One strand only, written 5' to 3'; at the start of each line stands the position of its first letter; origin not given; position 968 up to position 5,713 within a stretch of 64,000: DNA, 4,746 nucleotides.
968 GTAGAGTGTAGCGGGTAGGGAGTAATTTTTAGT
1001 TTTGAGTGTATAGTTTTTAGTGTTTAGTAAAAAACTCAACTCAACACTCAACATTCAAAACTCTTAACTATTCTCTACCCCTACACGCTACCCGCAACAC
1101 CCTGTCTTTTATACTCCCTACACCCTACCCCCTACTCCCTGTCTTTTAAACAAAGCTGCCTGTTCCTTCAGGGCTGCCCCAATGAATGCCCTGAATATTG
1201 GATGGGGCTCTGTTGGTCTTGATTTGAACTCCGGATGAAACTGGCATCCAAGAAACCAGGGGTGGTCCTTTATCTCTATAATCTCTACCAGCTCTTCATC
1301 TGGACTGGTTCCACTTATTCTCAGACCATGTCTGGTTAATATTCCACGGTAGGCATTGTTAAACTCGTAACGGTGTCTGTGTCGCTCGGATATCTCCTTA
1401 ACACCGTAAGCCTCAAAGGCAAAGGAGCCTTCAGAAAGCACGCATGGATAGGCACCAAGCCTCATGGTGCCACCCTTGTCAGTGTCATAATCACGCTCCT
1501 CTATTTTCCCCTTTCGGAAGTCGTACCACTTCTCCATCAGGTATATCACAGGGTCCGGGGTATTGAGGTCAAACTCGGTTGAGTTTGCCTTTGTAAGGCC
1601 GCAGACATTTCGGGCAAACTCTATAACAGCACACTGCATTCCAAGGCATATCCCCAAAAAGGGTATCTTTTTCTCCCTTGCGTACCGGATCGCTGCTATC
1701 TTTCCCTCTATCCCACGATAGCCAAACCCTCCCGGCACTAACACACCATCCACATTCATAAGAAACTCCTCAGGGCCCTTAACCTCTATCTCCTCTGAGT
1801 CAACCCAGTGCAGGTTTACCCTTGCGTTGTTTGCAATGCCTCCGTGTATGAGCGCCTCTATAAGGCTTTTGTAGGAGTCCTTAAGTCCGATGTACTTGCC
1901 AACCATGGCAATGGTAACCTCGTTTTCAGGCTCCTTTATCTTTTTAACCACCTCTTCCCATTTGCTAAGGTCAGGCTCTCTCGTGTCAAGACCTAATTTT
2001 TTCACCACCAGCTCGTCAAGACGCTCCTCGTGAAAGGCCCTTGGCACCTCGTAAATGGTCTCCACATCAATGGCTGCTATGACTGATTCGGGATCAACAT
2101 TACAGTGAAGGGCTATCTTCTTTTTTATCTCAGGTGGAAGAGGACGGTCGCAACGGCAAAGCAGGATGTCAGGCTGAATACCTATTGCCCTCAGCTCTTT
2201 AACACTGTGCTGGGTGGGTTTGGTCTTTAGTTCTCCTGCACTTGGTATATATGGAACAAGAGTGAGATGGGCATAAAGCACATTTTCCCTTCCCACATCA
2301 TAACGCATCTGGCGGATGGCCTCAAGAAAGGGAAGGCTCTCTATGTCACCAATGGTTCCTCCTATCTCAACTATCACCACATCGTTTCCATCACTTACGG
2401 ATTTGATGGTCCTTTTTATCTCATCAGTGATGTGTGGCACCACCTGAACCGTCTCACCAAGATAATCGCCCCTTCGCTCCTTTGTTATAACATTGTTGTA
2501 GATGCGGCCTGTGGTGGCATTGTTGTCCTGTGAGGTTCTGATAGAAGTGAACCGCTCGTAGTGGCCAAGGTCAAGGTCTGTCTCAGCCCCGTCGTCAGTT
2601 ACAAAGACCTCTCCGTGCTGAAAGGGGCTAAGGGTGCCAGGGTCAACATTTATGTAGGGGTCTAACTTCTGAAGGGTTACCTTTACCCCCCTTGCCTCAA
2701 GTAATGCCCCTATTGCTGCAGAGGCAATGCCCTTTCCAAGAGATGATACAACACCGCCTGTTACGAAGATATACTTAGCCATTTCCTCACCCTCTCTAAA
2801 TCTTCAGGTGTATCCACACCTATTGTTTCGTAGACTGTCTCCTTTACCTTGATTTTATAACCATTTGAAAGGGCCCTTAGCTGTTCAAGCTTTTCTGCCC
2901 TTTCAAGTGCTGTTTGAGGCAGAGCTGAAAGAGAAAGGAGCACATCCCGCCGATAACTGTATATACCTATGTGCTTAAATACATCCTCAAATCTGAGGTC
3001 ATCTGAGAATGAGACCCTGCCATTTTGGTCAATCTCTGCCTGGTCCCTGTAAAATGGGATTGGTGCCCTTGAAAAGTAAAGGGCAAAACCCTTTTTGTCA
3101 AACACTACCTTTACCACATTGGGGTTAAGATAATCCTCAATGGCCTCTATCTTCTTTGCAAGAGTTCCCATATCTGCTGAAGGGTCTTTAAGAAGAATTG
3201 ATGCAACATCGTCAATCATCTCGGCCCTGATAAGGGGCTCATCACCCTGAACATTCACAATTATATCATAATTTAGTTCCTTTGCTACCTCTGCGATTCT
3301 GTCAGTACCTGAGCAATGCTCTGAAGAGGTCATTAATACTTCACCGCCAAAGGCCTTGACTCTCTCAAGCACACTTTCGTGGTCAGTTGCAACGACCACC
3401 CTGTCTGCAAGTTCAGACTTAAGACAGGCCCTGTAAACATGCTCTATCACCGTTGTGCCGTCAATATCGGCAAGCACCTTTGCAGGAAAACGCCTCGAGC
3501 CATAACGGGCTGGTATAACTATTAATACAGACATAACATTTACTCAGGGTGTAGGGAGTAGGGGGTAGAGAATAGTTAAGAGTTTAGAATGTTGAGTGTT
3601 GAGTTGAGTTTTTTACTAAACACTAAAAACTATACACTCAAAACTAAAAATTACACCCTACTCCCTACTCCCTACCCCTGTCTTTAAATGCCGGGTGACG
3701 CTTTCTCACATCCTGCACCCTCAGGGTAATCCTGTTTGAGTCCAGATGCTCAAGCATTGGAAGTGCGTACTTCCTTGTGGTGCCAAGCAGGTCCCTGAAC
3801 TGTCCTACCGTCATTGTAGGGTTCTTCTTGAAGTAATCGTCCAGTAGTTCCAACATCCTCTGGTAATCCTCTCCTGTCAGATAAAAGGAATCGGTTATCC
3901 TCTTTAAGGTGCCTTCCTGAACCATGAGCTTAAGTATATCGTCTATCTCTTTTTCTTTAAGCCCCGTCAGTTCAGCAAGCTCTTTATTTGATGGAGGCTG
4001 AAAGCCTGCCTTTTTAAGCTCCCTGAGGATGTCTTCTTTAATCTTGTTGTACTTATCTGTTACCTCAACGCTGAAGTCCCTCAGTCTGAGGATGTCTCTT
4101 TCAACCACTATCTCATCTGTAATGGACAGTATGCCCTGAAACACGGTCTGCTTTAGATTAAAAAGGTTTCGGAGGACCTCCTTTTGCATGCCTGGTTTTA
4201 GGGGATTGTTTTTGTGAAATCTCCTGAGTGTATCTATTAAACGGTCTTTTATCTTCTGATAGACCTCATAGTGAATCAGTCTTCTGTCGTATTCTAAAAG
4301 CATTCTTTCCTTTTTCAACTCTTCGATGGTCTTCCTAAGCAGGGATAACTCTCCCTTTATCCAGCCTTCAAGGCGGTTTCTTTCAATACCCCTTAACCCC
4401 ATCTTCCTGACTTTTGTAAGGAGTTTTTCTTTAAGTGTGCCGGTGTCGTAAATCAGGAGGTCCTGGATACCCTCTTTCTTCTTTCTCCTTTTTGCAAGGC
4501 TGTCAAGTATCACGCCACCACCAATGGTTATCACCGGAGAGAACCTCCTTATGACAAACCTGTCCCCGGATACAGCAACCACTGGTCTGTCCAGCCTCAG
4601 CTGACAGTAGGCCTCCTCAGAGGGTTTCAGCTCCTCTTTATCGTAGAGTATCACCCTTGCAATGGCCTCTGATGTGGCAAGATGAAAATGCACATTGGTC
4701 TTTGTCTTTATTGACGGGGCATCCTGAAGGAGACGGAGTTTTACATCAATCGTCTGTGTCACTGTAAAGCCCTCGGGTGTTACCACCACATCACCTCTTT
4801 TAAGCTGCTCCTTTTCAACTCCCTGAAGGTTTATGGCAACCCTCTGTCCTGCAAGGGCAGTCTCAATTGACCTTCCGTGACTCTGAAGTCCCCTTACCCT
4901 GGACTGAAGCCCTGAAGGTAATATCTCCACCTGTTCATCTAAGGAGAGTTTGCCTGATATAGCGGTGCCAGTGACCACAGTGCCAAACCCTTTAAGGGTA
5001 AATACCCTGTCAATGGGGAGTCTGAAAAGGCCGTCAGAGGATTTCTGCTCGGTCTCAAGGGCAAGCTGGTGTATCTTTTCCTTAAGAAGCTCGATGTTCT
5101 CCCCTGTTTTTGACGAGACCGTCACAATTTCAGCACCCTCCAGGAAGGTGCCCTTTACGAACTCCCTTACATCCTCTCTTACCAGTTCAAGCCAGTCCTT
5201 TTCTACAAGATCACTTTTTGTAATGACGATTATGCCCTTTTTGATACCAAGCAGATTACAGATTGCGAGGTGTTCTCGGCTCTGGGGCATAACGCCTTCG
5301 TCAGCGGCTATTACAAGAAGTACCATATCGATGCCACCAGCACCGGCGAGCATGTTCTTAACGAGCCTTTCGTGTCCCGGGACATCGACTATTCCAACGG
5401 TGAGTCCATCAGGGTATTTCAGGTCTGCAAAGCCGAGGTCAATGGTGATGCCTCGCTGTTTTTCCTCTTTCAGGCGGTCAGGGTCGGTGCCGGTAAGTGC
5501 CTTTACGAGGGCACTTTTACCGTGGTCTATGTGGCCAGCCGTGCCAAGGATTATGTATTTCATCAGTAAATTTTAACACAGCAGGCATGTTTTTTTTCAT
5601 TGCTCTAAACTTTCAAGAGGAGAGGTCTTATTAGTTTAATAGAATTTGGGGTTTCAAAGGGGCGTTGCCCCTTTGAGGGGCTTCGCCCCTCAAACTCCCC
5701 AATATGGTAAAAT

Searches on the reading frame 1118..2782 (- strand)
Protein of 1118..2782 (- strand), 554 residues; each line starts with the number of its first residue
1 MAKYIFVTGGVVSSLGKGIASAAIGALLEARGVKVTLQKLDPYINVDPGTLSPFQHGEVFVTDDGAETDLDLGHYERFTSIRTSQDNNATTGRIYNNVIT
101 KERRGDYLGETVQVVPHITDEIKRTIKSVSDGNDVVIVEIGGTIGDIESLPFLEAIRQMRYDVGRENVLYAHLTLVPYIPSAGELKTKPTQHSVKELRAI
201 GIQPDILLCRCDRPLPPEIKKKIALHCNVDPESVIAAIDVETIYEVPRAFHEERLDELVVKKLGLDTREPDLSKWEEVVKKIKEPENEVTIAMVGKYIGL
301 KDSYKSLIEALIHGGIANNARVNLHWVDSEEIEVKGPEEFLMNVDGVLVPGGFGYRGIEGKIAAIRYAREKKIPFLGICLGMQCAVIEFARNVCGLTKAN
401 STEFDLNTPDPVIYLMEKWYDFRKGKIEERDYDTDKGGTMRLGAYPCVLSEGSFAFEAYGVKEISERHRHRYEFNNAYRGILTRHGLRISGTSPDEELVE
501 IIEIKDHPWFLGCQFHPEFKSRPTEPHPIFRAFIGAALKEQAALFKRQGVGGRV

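Call 80: search_protein_families(library=pfam, proteins=[window:1118-2782:-])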
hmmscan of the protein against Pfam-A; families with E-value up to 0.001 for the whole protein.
window:1118-2782:- (554 aa): 3 families
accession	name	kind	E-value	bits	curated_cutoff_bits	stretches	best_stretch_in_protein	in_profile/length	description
PF06418.20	CTP_synth_N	-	3.7e-129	430.2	26.1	1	3-265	1-265/265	CTP synthase N-terminus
PF00117.34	GATase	-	5.2e-44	150.6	22.8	1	300-534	2-188/190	Glutamine amidotransferase class-I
PF07722.19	Peptidase_C26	-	1.1e-08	35.5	20.5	1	362-518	95-219/219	Peptidase C26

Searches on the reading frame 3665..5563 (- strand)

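Call 80: search_protein_families(library=pfam, proteins=[window:3665-5563:-])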
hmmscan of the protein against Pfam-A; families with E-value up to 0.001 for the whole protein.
window:3665-5563:- (632 aa): 7 families
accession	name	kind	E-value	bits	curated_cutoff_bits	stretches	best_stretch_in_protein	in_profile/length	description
PF00009.33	GTP_EFTU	-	1.9e-33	116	26.5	1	3-166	3-184/188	Elongation factor Tu GTP binding domain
PF09107.17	SelB-wing_3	-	1.4e-18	66.6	23.2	1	576-621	1-46/47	Elongation factor SelB, winged helix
PF25461.1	Beta-barrel_SelB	-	3.2e-14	53.4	27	1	278-356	7-77/80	Selenocysteine-specific elongation factor, beta-barrel domain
PF09106.17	SelB-wing_2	-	4.2e-11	43.2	22.3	1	443-493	1-56/57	Elongation factor SelB, winged helix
PF03144.31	GTP_EFTU_D2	-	2.9e-10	40.9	30.3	1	194-260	1-72/73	Elongation factor Tu domain 2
PF01926.29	MMR_HSR1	-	1.1e-07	32.4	21.9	1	8-114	4-111/113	50S ribosome-binding GTPase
PF03193.22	RsgA_GTPase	-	0.00054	20.3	30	0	77-166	22-106/174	RsgA GTPase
